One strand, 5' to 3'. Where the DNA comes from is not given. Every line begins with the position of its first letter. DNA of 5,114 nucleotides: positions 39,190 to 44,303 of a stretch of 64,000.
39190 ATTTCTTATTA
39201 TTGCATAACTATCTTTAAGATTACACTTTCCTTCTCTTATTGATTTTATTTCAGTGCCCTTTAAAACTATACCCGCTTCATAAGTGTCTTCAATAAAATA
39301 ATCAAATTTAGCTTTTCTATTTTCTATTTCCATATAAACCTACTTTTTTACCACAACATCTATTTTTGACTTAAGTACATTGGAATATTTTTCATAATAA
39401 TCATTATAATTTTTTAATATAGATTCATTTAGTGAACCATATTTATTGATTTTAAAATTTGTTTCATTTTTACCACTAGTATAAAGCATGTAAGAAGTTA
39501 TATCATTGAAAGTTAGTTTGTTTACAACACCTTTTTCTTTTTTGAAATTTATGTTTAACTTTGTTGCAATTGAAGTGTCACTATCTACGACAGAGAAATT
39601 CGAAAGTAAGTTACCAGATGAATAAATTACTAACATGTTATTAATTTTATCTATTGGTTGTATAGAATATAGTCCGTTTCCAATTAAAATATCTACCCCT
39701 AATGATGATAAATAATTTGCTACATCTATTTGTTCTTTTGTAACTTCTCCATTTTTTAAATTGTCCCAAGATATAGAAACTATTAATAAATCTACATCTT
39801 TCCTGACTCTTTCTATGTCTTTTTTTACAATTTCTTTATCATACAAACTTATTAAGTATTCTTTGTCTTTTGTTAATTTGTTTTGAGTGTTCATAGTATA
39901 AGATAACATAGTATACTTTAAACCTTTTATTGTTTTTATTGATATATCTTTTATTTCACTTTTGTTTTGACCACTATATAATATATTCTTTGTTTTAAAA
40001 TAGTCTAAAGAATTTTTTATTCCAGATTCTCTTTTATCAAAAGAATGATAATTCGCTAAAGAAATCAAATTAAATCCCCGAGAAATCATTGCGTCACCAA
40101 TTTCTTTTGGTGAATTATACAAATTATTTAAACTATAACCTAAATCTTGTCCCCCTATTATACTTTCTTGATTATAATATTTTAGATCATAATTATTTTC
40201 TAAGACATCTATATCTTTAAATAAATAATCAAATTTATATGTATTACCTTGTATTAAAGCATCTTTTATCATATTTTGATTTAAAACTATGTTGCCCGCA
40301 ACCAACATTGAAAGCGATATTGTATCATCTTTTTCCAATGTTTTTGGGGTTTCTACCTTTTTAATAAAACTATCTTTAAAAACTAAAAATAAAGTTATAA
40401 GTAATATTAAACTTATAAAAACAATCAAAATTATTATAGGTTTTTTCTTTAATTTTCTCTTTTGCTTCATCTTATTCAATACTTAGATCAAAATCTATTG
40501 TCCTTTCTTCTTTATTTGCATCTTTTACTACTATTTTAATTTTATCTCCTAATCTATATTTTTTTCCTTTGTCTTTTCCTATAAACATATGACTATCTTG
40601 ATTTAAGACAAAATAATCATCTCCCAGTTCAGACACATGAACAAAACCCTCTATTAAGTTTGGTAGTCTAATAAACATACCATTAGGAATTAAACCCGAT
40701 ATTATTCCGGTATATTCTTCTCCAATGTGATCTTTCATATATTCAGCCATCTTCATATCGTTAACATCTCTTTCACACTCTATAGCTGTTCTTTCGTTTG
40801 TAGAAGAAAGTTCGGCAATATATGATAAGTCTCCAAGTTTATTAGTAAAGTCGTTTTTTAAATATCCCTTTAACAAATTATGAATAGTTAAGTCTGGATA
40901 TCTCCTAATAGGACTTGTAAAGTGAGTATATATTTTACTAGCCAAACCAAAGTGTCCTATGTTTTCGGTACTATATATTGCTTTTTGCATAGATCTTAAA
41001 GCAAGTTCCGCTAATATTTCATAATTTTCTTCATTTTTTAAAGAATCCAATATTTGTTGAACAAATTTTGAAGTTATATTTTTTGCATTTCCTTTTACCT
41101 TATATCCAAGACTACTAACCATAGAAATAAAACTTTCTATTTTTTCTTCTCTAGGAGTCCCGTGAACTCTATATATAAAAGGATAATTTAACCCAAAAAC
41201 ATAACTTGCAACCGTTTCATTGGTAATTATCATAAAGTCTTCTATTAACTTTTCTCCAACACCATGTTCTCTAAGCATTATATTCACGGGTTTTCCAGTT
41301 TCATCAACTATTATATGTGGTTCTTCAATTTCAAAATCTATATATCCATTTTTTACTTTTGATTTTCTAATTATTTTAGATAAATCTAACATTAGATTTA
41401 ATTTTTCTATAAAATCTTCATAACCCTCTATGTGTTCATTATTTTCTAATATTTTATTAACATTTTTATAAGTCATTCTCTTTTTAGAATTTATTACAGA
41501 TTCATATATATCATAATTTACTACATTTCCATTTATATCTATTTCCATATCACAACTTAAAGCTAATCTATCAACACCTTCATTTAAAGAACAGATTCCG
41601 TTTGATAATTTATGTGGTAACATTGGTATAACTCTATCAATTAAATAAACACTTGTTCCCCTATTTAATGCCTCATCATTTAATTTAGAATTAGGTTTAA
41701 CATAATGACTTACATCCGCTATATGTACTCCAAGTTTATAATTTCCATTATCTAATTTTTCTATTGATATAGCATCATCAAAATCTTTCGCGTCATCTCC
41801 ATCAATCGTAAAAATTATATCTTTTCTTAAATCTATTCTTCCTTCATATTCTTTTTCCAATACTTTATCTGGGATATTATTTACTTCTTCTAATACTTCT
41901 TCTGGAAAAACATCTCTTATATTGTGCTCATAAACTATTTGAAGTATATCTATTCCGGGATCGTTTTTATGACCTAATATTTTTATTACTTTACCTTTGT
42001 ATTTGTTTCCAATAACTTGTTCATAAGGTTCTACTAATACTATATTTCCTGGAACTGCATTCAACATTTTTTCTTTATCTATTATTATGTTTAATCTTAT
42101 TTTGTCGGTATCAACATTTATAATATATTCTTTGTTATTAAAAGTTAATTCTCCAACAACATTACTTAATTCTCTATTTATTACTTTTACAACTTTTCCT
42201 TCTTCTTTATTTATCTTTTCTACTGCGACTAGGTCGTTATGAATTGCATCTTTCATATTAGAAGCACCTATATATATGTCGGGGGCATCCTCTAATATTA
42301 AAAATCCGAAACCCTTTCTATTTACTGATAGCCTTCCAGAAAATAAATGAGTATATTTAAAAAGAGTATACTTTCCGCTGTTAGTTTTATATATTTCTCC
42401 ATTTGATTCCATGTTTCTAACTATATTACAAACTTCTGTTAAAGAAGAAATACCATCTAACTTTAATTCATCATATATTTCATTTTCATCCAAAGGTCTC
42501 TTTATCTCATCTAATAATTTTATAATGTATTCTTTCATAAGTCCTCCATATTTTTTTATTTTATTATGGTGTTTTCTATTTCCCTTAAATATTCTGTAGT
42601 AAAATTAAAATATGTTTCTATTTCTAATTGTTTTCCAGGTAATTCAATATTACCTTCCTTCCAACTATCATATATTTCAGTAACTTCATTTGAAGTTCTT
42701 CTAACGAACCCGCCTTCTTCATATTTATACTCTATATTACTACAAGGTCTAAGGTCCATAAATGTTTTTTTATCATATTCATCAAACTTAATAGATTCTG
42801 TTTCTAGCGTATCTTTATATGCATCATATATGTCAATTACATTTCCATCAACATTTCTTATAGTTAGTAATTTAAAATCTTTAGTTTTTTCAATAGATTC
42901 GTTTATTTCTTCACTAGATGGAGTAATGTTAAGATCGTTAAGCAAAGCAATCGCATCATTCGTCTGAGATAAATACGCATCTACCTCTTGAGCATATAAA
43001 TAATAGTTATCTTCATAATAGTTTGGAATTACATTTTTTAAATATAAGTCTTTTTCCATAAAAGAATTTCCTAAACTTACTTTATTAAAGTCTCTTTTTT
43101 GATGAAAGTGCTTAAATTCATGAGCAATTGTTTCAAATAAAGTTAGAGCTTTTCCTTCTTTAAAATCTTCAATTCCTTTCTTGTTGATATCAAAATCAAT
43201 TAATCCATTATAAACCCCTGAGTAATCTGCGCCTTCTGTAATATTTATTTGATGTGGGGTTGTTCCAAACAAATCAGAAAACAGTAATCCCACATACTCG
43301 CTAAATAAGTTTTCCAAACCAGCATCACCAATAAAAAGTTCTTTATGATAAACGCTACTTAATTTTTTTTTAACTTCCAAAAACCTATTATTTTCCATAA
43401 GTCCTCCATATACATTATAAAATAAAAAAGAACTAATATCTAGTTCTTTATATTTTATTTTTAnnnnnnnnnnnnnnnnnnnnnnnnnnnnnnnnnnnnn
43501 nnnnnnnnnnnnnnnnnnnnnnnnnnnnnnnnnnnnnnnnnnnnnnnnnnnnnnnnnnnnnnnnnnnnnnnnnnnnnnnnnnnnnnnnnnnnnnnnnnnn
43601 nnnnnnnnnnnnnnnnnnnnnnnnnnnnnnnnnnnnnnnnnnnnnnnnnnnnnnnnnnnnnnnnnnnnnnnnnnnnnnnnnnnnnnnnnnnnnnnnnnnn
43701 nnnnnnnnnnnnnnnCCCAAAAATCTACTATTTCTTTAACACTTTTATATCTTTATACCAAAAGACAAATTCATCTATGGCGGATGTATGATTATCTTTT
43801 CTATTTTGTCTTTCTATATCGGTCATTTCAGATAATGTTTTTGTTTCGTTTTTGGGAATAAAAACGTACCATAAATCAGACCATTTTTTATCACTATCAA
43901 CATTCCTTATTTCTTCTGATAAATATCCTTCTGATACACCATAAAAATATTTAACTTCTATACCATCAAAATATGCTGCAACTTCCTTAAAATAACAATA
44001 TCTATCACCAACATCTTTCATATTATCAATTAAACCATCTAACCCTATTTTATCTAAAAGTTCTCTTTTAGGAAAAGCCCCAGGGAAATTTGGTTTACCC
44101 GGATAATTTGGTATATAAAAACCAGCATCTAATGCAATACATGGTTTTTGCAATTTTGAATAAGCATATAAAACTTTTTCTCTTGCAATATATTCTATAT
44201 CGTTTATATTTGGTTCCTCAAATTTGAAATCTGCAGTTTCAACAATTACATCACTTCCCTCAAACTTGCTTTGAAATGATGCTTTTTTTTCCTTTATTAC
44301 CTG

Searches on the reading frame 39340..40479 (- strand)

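Call 4: search_protein_families(library=pfam, proteins=[window:39340-40479:-], max_evalue=0.1)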
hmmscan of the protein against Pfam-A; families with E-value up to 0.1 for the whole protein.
window:39340-40479:- (379 aa): 4 families
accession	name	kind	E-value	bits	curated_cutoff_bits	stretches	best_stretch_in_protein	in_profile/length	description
PF09587.15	PGA_cap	-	7.5e-42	144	27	1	58-294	2-254/255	Bacterial capsule synthesis protein PGA_cap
PF21998.2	FERM_C1_MyoVII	-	0.027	15.1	27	0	148-198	33-82/97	Myosin-X FERM PH domain-like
PF03605.20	DcuA_DcuB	-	0.034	13.5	27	1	4-72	216-283/368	Anaerobic c4-dicarboxylate membrane transporter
PF18023.7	FKBP_N_2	-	0.079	13.5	27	0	214-314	9-109/112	BDBT FKBP like N-terminal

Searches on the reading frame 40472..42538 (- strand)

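Call 4: search_protein_families(library=pfam, proteins=[window:40472-42538:-], max_evalue=0.1)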
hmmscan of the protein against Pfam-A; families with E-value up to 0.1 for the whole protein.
window:40472-42538:- (688 aa): 7 families
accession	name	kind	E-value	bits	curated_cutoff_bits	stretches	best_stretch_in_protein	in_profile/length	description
PF00773.25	RNB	-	1.1e-116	390.2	29.3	1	234-561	1-325/326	RNB domain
PF17876.7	CSD2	-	3.2e-17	62.8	26.2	1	141-212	3-74/74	Cold shock domain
PF08206.17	OB_RNB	-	2.2e-13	50.1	24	1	68-115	1-54/58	Ribonuclease B OB domain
PF00575.29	S1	-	8e-10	39.4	22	1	603-683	2-71/74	S1 RNA binding domain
PF22707.2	S1CSD-TOTE-2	-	0.018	15.5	27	1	66-98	3-30/60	S1/CSD-like domain 2 of the TOTE conflict systems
PF07106.19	TBPIP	-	0.035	14.5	22.8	0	2-60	3-59/62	TBPIP/Hop2 winged helix domain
PF23459.1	S1_RRP5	-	0.075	14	27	0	606-675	4-62/72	RRP5 S1 domain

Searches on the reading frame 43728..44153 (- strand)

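Call 99: search_protein_families(library=pfam, proteins=[window:43728-44153:-], max_evalue=0.01)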
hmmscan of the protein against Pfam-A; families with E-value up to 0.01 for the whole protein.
window:43728-44153:- (141 aa): 1 family
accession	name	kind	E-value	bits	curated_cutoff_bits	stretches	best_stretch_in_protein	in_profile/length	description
PF01725.21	Ham1p_like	-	6.5e-09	36.4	22.5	1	3-130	60-184/186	Ham1 family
